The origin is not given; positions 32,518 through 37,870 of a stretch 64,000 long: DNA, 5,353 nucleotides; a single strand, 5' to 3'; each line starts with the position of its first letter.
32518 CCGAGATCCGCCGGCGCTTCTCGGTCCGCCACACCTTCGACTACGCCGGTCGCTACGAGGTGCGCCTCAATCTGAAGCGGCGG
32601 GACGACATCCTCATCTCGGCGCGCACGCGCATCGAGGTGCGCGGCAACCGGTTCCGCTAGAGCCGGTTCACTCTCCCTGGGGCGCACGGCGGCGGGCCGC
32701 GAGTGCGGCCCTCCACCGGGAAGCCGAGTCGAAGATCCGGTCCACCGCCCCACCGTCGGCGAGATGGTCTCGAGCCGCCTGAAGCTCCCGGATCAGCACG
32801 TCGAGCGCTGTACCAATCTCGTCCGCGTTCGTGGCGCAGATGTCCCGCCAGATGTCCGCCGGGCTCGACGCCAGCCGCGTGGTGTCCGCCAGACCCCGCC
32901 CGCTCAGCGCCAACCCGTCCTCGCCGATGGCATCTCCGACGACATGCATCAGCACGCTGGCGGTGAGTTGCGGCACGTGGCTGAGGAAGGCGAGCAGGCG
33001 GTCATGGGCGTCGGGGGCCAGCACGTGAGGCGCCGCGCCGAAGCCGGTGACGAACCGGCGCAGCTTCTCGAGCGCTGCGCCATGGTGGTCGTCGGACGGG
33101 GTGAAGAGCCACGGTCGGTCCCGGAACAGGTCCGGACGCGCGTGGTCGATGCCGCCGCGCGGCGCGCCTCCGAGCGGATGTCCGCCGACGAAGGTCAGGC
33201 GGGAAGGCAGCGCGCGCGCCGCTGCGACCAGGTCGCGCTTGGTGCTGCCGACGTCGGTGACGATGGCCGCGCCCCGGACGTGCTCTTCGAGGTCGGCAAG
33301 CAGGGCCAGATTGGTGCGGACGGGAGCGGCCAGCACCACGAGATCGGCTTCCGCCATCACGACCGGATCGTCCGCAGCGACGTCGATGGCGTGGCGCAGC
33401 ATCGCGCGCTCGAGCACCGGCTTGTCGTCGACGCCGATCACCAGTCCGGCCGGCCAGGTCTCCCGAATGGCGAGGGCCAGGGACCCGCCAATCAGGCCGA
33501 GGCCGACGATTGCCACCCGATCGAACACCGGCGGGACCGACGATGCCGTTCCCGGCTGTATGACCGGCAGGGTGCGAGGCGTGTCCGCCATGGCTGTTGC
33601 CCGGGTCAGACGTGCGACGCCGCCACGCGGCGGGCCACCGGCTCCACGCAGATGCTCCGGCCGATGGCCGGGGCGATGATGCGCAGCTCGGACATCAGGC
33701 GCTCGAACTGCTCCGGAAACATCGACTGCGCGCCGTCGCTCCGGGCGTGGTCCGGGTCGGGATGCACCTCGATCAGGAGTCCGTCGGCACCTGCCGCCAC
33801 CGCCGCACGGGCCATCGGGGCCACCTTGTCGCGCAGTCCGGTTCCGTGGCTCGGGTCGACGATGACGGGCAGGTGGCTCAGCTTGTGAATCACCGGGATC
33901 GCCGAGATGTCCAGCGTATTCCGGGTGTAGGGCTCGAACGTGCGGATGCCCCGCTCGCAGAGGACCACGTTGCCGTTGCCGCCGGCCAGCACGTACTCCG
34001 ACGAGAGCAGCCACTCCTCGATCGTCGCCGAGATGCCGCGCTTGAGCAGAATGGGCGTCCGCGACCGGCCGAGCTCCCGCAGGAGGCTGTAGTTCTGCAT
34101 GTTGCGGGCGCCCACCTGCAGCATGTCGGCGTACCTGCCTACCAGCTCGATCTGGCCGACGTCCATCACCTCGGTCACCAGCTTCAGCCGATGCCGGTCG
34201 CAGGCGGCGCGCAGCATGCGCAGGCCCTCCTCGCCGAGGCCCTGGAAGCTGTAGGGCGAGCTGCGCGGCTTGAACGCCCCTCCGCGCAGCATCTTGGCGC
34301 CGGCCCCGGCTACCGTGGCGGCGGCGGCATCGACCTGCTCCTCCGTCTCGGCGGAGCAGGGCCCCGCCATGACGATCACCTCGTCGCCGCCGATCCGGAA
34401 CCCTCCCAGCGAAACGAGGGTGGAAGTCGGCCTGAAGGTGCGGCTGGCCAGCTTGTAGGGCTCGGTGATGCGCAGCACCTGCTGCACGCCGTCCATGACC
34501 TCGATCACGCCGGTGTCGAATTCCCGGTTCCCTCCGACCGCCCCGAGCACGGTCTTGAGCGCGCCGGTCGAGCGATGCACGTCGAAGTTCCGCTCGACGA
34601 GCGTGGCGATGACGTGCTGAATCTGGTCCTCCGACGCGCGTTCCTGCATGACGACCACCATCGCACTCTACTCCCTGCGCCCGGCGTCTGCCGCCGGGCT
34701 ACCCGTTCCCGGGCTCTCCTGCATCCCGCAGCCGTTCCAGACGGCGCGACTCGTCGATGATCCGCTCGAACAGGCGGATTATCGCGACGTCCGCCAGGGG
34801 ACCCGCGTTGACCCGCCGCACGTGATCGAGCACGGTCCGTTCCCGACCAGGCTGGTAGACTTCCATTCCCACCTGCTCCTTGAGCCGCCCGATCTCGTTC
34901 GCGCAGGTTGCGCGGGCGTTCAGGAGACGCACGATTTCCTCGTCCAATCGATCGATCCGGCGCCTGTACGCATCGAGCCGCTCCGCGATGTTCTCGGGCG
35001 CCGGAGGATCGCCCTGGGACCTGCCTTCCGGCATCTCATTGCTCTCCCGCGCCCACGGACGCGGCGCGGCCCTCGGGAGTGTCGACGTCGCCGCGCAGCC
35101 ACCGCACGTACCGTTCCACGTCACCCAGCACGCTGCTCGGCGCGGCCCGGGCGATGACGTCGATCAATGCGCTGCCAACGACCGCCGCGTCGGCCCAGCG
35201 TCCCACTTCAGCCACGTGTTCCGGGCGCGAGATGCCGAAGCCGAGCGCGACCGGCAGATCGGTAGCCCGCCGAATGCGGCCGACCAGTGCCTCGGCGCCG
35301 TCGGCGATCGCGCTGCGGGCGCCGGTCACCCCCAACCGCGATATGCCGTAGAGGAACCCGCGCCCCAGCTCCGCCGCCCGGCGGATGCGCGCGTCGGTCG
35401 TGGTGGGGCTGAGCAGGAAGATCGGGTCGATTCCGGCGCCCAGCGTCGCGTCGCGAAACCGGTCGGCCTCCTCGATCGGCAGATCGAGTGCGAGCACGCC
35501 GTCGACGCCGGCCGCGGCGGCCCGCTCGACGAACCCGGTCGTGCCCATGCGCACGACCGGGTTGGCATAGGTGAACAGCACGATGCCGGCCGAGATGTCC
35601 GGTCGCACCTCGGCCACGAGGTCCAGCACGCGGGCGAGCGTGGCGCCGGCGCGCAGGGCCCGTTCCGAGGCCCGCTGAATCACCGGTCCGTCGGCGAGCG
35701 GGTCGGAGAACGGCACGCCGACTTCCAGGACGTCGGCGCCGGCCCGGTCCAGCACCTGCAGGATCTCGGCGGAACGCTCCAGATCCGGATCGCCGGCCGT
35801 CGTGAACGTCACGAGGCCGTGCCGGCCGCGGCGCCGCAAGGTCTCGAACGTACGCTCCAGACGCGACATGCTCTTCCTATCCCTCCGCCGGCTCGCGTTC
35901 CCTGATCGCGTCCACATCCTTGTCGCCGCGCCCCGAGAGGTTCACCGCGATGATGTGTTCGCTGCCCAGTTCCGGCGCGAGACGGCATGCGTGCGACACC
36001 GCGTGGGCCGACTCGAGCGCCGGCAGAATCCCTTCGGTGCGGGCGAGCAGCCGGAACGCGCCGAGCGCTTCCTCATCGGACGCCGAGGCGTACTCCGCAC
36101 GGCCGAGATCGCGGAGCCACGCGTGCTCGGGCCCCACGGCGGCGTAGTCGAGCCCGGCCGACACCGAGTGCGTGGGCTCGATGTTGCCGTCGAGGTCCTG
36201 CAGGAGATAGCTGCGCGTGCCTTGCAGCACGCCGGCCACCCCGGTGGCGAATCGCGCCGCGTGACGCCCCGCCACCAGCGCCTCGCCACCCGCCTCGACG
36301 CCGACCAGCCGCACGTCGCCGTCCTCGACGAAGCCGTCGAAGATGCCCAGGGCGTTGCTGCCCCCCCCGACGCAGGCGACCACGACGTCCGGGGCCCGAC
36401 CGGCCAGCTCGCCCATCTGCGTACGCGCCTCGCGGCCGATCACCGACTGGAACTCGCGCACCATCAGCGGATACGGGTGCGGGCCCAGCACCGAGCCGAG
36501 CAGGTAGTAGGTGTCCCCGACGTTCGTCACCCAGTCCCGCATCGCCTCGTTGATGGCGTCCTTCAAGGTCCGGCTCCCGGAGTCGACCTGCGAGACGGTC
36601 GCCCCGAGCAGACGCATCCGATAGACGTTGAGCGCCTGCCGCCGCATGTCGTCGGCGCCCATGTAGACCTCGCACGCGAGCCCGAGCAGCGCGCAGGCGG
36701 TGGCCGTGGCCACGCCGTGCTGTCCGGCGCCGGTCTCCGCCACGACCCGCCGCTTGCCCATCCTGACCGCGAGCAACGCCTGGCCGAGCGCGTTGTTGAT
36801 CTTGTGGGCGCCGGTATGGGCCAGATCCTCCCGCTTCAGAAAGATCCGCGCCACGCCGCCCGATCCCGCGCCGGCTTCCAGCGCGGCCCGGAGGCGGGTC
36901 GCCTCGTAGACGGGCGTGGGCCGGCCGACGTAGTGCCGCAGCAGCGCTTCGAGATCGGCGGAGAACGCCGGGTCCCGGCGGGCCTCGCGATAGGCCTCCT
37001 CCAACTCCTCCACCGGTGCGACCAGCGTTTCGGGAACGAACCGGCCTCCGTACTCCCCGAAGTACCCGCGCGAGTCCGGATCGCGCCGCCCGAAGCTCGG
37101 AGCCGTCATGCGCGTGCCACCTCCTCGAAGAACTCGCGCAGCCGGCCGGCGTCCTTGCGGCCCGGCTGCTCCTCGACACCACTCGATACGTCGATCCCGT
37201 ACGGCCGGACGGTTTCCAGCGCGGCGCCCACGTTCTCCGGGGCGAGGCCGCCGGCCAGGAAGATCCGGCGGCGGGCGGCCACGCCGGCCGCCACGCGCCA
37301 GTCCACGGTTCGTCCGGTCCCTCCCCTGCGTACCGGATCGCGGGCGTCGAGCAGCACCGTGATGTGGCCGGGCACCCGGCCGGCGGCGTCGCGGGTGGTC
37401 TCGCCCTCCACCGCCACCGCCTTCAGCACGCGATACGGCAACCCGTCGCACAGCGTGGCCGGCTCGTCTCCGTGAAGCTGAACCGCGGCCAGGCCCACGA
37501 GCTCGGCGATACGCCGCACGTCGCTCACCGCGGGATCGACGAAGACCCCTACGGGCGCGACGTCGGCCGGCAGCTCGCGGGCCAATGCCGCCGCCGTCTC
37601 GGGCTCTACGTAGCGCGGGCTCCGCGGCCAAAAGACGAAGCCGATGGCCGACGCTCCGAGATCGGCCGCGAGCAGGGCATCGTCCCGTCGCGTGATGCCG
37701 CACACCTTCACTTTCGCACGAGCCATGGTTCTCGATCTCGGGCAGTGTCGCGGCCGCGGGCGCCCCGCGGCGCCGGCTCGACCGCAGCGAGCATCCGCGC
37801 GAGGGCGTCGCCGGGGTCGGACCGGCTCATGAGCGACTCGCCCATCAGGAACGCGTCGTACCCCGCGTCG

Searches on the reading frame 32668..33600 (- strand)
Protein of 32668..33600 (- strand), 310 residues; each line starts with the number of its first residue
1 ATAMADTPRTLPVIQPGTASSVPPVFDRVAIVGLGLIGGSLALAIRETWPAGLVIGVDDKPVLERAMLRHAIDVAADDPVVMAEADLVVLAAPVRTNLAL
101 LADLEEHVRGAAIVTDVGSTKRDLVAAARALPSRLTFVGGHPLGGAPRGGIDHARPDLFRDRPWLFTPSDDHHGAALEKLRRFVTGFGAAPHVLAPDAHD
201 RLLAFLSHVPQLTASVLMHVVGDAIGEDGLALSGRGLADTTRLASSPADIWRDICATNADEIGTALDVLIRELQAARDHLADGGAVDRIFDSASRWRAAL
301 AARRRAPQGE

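Call 56: search_protein_families(library=pfam, proteins=[window:32668-33600:-])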
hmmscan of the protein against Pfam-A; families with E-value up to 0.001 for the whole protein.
window:32668-33600:- (310 aa): 2 families
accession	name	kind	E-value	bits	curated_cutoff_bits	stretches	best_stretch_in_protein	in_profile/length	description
PF02153.23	PDH_N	-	5.6e-29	101.1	26.5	1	41-189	1-150/154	Prephenate dehydrogenase, nucleotide-binding domain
PF20463.3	PDH_C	-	5.8e-11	43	22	1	196-282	2-90/102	Prephenate dehydrogenase, dimerization domain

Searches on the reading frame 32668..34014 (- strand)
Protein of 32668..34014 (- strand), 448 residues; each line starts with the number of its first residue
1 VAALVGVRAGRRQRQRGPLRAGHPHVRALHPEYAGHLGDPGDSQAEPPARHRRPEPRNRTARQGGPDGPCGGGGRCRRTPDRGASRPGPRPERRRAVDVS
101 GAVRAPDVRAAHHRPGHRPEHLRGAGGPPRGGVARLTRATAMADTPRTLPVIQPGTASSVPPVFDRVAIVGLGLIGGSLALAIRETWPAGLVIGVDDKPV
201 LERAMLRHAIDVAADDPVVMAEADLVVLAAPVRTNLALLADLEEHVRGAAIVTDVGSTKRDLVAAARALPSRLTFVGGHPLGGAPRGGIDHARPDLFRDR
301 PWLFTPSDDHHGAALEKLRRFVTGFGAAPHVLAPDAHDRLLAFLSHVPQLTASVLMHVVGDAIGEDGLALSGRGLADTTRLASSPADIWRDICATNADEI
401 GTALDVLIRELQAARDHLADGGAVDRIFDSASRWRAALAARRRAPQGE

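Call 35: search_protein_families(library=pfam, proteins=[window:32668-34014:-])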
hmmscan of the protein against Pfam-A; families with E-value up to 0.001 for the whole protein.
window:32668-34014:- (448 aa): 2 families
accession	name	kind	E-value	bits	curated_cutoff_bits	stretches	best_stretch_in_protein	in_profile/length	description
PF02153.23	PDH_N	-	1.3e-28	99.9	26.5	1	179-327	1-150/154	Prephenate dehydrogenase, nucleotide-binding domain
PF20463.3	PDH_C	-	1.2e-10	42.1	22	1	334-420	2-90/102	Prephenate dehydrogenase, dimerization domain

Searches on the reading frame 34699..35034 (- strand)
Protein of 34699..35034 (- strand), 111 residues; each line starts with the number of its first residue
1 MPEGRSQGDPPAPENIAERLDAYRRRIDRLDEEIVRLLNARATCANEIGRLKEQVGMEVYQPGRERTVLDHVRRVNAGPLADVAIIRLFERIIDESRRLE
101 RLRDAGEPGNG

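Call 56: search_protein_families(library=pfam, proteins=[window:34699-35034:-])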
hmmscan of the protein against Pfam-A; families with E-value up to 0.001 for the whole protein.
window:34699-35034:- (111 aa): 1 family
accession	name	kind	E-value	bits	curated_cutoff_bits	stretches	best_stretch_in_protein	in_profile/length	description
PF01817.26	CM_2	-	2.9e-23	82.3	27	1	23-100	1-79/80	Chorismate mutase type II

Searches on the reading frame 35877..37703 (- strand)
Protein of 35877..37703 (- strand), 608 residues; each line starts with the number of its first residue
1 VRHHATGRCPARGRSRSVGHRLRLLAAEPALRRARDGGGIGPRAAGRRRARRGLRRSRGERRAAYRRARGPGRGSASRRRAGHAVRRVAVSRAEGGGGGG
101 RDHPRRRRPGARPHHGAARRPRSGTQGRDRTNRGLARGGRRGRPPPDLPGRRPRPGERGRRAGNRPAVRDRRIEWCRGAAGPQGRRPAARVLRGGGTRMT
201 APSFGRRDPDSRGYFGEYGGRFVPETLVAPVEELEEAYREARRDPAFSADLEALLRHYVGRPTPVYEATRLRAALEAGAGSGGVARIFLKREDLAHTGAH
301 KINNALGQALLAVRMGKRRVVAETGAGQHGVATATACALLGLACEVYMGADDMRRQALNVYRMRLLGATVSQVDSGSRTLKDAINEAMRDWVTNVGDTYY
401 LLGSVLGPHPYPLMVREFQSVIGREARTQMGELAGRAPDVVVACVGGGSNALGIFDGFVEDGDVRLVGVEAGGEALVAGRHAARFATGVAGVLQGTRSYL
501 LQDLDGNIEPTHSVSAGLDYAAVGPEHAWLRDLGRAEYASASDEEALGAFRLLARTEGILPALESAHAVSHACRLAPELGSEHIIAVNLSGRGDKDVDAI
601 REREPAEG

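Call 4: search_protein_families(library=pfam, proteins=[window:35877-37703:-])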
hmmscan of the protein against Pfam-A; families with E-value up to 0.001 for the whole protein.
window:35877-37703:- (608 aa): 1 family
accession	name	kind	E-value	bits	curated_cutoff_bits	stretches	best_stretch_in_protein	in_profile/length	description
PF00291.31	PALP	-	2.9e-41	142.2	35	1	261-591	6-295/295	Pyridoxal-phosphate dependent enzyme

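Call 35: search_protein_families(library=pfam, proteins=[window:35877-37703:-])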
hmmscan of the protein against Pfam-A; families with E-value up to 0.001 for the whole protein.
window:35877-37703:- (608 aa): 1 family
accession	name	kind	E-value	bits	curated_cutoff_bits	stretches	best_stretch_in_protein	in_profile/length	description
PF00291.31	PALP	-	2.9e-41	142.2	35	1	261-591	6-295/295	Pyridoxal-phosphate dependent enzyme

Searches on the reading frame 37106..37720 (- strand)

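Call 37: search_protein_families(library=pfam, proteins=[window:37106-37720:-], max_evalue=0.01)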
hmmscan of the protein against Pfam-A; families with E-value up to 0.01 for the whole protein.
window:37106-37720:- (204 aa): 1 family
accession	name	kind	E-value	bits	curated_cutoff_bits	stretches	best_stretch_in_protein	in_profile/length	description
PF00697.28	PRAI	-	2.6e-44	151.7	22.7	1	4-199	1-192/193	N-(5'phosphoribosyl)anthranilate (PRA) isomerase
